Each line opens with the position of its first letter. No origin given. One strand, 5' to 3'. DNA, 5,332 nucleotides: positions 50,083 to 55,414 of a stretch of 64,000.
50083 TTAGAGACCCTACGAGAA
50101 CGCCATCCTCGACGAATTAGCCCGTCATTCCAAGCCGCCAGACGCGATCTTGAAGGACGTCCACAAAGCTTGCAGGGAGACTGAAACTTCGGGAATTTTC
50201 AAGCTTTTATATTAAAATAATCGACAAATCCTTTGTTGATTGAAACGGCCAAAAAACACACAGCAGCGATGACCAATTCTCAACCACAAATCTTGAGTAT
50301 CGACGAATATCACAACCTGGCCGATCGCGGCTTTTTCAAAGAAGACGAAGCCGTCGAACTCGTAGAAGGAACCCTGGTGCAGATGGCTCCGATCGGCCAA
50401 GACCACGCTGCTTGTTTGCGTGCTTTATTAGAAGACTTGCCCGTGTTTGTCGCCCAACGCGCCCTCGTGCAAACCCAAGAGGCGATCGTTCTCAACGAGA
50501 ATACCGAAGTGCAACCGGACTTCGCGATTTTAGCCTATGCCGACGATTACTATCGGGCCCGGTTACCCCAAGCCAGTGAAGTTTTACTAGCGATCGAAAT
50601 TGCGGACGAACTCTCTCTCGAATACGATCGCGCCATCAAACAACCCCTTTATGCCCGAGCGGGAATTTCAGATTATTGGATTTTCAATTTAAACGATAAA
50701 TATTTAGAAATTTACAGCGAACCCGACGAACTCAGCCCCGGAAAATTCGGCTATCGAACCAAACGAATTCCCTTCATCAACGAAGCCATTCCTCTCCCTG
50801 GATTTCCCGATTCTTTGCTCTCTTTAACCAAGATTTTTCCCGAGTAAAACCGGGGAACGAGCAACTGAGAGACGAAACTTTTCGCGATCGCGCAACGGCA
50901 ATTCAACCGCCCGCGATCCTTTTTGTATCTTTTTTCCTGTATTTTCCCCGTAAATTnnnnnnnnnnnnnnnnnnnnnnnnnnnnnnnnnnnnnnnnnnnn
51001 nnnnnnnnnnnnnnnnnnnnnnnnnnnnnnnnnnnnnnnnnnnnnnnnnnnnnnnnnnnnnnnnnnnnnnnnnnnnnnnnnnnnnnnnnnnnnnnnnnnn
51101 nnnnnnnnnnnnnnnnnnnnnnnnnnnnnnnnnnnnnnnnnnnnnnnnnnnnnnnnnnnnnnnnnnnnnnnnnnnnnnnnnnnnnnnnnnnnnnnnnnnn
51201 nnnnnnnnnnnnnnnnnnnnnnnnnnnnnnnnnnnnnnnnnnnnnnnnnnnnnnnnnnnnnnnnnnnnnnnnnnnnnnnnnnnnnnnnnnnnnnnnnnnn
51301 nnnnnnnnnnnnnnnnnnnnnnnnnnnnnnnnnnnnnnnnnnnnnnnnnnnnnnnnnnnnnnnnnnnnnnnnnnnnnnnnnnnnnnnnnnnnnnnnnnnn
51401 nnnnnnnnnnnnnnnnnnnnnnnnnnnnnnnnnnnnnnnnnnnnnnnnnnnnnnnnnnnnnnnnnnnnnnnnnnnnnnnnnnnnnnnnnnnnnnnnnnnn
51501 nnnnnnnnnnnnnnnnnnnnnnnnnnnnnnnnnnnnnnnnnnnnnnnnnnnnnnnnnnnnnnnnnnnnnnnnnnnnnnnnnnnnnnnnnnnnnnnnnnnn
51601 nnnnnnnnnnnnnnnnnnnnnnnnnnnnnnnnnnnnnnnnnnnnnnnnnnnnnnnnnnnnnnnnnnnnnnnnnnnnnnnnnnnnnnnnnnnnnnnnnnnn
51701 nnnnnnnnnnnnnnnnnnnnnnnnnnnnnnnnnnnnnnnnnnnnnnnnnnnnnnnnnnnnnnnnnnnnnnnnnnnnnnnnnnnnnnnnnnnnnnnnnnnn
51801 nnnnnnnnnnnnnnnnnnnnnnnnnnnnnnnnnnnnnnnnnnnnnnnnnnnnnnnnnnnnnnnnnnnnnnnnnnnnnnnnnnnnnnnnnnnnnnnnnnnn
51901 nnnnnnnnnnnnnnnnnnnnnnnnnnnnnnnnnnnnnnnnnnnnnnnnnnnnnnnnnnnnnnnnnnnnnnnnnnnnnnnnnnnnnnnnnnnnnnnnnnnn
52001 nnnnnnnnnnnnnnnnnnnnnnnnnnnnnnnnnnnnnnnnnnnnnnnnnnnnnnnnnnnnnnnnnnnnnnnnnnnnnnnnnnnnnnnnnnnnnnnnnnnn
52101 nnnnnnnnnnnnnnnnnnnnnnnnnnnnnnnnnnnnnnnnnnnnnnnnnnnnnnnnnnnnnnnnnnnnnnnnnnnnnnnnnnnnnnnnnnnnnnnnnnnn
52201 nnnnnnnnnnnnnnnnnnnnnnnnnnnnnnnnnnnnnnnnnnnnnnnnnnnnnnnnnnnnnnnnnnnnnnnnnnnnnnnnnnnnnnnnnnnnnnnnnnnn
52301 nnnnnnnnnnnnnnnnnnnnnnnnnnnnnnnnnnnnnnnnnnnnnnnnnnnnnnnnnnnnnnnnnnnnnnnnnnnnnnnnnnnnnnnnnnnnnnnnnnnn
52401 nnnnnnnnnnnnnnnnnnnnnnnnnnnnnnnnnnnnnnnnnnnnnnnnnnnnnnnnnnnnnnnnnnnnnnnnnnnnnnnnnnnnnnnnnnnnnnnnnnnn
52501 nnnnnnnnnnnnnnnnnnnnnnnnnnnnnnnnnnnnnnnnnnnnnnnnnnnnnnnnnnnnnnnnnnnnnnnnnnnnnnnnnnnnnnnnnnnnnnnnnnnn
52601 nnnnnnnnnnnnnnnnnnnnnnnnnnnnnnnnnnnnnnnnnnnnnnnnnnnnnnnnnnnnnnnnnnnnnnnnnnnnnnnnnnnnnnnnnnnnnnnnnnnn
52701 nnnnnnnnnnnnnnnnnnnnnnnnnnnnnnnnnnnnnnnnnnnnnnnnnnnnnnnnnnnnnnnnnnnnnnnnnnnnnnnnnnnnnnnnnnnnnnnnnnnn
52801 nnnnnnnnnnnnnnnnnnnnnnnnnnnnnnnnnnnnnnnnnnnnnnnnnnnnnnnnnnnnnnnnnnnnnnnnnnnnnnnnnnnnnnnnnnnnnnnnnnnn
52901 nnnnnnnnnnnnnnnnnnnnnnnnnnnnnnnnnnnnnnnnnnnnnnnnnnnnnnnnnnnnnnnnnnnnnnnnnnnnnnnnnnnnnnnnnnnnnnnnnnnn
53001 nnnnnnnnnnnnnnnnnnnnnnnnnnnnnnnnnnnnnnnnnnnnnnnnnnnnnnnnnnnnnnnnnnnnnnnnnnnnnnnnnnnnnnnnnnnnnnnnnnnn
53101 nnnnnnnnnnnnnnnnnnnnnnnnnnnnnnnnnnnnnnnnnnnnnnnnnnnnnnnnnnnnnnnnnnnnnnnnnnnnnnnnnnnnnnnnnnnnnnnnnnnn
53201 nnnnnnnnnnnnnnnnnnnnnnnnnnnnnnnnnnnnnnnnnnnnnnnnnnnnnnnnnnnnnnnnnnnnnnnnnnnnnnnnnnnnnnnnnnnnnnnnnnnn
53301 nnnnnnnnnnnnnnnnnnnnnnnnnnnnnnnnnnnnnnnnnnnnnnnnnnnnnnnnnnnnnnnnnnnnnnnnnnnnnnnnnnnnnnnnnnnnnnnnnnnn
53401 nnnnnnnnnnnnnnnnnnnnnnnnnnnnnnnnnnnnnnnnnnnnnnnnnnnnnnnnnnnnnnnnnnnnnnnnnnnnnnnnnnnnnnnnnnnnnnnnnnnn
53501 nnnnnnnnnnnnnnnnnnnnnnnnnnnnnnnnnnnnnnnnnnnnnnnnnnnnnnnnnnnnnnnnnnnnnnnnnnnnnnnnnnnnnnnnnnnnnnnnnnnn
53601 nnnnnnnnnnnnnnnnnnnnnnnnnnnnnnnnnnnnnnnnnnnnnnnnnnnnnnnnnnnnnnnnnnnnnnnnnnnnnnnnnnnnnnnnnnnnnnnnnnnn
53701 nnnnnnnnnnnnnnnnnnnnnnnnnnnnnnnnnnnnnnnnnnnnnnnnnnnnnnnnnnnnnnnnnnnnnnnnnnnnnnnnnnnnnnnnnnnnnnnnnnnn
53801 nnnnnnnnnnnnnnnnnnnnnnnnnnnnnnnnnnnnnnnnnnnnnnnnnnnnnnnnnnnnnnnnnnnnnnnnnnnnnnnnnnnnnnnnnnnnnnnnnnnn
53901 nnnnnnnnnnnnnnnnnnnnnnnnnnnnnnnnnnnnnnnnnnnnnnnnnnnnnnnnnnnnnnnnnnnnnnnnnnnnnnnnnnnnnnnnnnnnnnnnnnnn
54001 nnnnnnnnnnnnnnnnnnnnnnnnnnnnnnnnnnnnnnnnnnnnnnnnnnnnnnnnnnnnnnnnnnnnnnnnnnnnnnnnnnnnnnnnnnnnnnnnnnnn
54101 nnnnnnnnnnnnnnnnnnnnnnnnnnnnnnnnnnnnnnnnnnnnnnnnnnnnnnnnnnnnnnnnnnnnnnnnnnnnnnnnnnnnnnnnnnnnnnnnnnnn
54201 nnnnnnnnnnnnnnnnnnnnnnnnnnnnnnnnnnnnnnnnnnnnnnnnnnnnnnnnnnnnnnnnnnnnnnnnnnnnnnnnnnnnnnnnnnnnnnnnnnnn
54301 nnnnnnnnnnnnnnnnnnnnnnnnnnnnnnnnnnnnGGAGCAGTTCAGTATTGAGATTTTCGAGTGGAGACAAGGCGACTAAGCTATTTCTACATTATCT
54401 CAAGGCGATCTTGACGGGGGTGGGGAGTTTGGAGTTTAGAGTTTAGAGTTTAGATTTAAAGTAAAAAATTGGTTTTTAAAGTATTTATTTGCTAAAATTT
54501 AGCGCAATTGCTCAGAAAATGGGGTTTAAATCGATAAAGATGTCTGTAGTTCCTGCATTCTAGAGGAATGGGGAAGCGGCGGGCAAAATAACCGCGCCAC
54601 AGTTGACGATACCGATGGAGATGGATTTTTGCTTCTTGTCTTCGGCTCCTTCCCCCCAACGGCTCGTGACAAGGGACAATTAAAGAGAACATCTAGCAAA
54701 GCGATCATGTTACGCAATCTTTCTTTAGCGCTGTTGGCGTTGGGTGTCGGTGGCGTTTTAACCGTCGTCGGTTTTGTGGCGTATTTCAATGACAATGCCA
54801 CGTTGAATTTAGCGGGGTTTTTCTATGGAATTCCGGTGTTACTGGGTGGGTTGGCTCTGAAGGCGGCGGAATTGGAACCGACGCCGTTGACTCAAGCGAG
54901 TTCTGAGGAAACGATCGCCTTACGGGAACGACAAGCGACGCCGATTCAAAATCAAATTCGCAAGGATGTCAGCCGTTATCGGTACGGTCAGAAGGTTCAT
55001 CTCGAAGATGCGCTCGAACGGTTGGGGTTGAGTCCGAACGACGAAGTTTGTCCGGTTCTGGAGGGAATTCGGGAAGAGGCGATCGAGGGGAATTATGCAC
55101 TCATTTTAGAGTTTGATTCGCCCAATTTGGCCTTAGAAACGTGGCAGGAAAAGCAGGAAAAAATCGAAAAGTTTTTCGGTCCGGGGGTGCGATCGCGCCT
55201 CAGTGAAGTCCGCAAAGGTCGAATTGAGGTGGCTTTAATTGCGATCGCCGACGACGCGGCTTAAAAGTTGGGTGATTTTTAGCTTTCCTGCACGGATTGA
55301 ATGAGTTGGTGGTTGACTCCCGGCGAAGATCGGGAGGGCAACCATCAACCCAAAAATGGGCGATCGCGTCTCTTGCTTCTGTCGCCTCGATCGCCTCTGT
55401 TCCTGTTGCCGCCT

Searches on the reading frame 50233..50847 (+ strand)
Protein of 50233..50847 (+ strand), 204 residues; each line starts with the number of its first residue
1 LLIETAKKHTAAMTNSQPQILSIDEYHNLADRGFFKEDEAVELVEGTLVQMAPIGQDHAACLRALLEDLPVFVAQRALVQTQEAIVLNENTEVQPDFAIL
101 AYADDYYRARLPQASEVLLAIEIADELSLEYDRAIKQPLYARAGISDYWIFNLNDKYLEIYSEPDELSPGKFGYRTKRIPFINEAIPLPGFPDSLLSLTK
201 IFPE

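Call 9: search_protein_families(library=pfam, proteins=[window:50233-50847:+], max_evalue=0.01)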
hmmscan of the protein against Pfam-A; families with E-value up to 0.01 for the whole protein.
window:50233-50847:+ (204 aa): 1 family
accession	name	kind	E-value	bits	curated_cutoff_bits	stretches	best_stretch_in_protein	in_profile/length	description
PF05685.18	Uma2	-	2.6e-23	82.8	27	1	24-192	2-165/172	Putative restriction endonuclease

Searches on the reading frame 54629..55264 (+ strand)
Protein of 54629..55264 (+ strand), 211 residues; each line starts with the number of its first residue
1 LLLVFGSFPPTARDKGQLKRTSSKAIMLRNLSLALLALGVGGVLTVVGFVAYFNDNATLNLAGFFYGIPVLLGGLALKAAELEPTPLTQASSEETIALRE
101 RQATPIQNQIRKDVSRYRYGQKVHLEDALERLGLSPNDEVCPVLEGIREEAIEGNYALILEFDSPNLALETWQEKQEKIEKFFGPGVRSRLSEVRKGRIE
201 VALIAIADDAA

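Call 9: search_protein_families(library=pfam, proteins=[window:54629-55264:+], max_evalue=0.01)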
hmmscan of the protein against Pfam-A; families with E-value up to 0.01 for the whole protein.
window:54629-55264:+ (211 aa): 1 family
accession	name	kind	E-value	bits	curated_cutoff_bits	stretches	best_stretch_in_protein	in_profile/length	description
PF11016.13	DUF2854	-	3.5e-66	222.1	25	1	47-191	1-145/146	Protein of unknown function (DUF2854)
